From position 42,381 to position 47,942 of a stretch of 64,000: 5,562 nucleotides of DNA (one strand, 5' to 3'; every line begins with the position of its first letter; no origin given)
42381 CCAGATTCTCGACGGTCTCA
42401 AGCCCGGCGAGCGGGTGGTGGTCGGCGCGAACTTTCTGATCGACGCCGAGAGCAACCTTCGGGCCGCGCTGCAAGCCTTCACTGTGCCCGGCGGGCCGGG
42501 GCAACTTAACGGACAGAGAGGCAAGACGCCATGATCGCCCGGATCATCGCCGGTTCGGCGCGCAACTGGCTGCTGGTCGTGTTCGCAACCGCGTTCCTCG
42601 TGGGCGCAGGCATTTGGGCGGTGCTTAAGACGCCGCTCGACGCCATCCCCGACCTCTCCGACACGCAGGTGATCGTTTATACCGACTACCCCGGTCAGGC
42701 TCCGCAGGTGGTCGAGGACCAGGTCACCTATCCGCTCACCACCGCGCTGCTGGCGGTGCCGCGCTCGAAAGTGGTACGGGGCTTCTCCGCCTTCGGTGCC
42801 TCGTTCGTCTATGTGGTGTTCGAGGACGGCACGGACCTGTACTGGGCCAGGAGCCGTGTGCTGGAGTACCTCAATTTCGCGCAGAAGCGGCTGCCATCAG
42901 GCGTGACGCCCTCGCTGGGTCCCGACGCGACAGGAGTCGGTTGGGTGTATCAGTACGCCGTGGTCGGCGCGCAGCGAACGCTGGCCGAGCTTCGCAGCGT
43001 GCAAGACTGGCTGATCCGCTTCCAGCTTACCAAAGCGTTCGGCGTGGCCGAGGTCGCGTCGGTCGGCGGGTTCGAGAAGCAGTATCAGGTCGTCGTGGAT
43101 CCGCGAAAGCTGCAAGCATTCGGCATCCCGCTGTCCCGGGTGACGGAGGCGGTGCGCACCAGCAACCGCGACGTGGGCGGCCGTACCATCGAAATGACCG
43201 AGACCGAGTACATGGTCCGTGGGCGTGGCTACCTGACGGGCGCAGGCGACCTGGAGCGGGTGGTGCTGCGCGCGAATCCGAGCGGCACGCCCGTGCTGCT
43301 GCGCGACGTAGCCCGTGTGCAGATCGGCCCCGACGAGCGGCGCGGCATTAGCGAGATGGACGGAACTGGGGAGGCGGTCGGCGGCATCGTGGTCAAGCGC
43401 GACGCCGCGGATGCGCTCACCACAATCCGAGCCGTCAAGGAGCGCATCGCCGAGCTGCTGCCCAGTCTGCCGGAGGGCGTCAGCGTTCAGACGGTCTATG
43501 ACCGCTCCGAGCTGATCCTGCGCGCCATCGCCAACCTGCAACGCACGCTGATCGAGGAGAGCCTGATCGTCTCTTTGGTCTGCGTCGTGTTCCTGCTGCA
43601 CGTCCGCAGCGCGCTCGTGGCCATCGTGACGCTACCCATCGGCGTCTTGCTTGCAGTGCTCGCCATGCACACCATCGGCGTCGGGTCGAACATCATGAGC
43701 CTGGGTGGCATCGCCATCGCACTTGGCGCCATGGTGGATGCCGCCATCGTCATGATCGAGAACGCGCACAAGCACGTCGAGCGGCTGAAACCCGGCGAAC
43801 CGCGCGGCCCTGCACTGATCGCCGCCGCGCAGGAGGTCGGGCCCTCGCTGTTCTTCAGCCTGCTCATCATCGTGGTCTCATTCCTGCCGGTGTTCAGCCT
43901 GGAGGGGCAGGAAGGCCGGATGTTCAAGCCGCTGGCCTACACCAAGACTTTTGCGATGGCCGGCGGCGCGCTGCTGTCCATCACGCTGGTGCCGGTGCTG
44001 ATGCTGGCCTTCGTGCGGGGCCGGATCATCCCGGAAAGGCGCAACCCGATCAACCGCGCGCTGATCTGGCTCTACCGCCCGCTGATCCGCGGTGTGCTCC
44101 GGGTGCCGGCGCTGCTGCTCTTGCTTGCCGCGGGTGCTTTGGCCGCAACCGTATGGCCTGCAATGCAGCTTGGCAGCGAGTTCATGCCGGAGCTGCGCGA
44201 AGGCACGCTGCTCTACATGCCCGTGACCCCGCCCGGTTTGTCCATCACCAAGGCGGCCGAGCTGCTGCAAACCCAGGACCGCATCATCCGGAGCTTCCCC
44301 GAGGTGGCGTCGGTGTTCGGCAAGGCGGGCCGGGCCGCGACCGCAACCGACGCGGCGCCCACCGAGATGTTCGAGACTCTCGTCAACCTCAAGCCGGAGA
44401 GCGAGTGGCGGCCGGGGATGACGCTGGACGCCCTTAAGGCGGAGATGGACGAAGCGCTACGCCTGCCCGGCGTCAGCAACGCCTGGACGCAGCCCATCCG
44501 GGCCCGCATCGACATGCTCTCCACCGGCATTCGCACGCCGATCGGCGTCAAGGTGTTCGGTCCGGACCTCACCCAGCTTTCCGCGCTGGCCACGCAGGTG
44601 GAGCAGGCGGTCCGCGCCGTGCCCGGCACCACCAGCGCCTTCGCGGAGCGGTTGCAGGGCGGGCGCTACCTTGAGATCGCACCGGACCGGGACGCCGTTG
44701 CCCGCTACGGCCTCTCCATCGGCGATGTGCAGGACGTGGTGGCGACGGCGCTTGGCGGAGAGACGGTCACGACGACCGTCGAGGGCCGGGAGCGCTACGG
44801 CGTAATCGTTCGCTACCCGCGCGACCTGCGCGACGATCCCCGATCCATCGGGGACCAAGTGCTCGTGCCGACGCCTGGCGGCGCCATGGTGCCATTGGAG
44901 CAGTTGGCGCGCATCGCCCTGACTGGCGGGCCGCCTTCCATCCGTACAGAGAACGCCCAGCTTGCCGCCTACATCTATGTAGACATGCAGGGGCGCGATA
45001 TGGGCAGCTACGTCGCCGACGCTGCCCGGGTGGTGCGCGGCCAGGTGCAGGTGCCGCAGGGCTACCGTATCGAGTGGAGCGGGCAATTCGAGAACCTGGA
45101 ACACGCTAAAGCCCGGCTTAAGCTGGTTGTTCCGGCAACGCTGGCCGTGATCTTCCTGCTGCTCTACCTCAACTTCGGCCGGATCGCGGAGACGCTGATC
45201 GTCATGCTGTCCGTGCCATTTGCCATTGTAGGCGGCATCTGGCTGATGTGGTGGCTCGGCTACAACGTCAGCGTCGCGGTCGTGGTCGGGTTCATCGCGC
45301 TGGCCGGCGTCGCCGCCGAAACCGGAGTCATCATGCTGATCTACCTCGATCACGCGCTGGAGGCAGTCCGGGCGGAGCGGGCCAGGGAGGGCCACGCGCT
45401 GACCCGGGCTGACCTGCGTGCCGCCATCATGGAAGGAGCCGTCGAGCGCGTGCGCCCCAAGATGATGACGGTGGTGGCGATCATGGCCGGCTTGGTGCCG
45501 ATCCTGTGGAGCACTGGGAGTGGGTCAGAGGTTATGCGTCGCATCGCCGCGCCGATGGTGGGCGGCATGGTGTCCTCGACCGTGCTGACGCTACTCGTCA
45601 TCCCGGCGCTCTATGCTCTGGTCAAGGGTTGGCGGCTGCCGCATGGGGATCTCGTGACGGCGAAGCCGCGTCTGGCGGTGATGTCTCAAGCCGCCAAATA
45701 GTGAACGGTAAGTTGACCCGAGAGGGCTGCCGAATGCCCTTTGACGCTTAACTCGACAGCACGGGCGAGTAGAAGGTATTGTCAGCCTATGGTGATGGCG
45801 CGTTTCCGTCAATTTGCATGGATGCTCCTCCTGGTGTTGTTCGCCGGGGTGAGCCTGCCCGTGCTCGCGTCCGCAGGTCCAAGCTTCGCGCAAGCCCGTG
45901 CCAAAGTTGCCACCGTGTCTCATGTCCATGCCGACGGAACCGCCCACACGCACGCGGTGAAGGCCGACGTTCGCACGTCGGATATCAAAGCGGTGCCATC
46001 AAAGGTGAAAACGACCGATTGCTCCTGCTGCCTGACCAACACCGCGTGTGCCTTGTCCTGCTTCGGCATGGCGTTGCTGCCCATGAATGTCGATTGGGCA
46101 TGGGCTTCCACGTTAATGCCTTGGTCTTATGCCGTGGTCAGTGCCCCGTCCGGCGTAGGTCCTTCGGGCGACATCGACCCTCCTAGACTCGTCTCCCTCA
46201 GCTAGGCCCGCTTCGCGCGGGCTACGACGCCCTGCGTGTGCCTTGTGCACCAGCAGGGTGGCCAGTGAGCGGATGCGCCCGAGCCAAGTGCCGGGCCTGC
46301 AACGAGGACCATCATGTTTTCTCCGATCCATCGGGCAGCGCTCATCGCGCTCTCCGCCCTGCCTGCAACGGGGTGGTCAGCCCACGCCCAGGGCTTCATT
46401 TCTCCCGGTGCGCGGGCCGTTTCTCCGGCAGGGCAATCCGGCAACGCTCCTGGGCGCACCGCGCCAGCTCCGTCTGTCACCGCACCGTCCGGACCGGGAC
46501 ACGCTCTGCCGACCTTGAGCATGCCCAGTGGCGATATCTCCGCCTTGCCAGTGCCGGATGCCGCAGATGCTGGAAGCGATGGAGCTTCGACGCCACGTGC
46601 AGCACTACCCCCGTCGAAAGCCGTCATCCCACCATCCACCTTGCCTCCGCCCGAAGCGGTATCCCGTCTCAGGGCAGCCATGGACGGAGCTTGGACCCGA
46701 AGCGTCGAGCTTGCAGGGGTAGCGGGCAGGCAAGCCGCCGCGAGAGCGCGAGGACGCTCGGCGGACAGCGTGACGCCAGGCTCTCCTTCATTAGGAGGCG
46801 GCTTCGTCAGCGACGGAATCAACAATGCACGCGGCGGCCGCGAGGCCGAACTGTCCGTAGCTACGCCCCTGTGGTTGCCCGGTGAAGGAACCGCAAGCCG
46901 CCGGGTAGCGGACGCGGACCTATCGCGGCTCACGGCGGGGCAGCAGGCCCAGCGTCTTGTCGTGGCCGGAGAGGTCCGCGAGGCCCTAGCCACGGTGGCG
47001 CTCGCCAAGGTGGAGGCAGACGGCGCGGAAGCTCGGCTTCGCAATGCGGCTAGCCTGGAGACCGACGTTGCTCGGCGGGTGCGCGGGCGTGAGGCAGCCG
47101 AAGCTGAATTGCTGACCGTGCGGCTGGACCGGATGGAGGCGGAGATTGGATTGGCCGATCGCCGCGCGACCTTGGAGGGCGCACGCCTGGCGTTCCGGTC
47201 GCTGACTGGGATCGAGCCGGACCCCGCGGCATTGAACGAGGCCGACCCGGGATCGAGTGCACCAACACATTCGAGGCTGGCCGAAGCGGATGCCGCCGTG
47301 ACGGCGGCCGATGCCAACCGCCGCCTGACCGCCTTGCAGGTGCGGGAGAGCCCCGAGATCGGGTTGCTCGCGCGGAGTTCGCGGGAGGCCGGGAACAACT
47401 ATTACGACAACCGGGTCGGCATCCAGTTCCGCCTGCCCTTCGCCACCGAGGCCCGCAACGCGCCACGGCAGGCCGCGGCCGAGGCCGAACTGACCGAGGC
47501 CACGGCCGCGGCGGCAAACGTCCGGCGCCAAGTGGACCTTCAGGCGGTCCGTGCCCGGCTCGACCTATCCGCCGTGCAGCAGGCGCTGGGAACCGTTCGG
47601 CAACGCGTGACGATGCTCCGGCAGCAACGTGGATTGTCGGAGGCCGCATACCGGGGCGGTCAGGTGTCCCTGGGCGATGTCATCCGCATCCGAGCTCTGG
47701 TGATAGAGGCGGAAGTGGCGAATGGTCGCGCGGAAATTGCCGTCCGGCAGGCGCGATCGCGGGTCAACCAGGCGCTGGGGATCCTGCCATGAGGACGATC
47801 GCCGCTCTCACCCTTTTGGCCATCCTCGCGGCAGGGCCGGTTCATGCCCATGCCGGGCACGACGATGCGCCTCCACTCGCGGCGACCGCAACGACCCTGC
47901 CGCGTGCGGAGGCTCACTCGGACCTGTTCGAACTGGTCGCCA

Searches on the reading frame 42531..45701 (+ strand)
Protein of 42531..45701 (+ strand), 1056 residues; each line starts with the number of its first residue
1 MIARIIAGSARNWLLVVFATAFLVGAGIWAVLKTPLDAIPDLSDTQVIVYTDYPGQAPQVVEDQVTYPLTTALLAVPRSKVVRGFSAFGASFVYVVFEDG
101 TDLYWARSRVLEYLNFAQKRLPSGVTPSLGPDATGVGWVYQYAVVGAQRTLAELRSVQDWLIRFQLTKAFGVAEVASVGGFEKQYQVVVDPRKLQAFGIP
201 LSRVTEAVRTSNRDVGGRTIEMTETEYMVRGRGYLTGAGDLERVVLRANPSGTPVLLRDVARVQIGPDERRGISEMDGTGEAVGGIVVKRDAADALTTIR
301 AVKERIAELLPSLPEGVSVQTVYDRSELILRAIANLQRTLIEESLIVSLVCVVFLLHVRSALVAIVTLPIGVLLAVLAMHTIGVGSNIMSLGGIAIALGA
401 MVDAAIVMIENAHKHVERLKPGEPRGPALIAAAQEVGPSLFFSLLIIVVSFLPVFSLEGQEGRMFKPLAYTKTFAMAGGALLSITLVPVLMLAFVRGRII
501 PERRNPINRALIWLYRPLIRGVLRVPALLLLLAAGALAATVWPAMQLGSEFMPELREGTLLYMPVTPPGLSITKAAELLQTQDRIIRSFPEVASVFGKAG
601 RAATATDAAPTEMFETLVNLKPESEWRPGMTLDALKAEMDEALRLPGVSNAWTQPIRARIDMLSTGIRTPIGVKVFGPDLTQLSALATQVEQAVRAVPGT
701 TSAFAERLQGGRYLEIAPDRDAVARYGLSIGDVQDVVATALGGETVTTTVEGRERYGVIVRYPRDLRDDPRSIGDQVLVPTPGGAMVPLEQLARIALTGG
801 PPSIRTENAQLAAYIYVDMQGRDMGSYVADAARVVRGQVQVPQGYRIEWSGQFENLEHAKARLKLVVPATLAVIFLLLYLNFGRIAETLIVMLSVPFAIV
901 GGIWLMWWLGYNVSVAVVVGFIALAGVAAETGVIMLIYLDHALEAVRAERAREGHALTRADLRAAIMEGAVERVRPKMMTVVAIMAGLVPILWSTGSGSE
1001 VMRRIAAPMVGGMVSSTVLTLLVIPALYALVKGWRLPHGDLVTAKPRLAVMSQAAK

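Call 90: search_protein_families(library=pfam, proteins=[window:42531-45701:+], max_evalue=0.00001)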
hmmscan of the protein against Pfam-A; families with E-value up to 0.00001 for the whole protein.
window:42531-45701:+ (1056 aa): 1 family
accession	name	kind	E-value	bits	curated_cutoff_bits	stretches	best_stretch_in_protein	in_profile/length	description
PF00873.25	ACR_tran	-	1.8e-239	797.7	28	1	11-1032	8-1021/1021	AcrB/AcrD/AcrF family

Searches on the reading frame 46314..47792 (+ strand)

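Call 23: search_protein_families(library=pfam, proteins=[window:46314-47792:+], max_evalue=0.001)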
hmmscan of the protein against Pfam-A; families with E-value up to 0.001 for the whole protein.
window:46314-47792:+ (492 aa): 1 family
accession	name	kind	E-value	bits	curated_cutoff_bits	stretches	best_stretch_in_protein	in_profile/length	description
PF02321.23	OEP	-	3.8e-18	66.4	22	2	319-489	12-187/187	Outer membrane efflux protein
